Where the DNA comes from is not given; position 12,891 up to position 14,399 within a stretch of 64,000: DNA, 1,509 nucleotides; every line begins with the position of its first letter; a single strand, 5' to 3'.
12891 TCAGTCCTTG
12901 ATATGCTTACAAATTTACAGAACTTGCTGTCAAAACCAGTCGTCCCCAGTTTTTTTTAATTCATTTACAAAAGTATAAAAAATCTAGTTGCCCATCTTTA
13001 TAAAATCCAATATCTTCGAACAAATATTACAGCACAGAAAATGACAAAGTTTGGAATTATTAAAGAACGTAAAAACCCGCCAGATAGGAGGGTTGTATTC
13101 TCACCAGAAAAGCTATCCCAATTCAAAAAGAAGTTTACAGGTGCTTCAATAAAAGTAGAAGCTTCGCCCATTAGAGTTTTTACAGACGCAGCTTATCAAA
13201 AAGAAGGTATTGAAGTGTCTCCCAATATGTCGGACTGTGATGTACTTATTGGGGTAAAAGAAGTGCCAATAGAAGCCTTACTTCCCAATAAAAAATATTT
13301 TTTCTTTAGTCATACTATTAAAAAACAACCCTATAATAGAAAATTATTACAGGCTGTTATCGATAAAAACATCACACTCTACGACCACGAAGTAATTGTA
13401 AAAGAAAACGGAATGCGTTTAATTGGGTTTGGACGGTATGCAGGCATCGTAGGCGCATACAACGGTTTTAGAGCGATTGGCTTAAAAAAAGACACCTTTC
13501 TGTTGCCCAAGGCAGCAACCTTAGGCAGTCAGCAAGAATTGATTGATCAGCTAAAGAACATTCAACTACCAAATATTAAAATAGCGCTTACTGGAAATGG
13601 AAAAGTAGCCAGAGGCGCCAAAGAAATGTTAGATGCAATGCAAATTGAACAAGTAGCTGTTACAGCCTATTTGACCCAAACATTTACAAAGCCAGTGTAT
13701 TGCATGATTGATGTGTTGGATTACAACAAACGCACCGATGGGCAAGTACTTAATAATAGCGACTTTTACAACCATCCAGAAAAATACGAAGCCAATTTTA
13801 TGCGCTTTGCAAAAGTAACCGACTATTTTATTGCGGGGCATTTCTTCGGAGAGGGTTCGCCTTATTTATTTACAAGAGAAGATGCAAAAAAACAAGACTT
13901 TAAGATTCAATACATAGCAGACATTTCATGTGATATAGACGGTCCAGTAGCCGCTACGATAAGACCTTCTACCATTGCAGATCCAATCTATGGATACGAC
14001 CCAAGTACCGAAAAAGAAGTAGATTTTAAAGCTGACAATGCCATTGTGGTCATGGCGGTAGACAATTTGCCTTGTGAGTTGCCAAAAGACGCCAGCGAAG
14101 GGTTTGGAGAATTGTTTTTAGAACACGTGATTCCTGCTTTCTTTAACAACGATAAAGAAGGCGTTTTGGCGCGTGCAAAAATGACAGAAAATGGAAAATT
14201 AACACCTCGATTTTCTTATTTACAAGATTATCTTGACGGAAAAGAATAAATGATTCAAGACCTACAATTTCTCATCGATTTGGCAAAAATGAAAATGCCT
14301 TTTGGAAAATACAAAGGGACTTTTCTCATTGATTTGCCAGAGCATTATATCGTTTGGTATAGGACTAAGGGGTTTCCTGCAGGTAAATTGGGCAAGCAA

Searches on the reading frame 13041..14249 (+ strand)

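Call 3: search_protein_families(library=pfam, proteins=[window:13041-14249:+], max_evalue=1)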
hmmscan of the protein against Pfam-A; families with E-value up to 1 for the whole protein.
window:13041-14249:+ (402 aa): 2 families
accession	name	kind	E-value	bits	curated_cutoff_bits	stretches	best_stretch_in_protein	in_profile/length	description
PF05222.21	AlaDh_PNT_N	-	2.2e-16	60.8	30.4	1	5-136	1-135/136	Alanine dehydrogenase/PNT, N-terminal domain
PF01262.27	AlaDh_PNT_C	-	0.00025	21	23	1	223-365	54-184/214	Alanine dehydrogenase/PNT, C-terminal domain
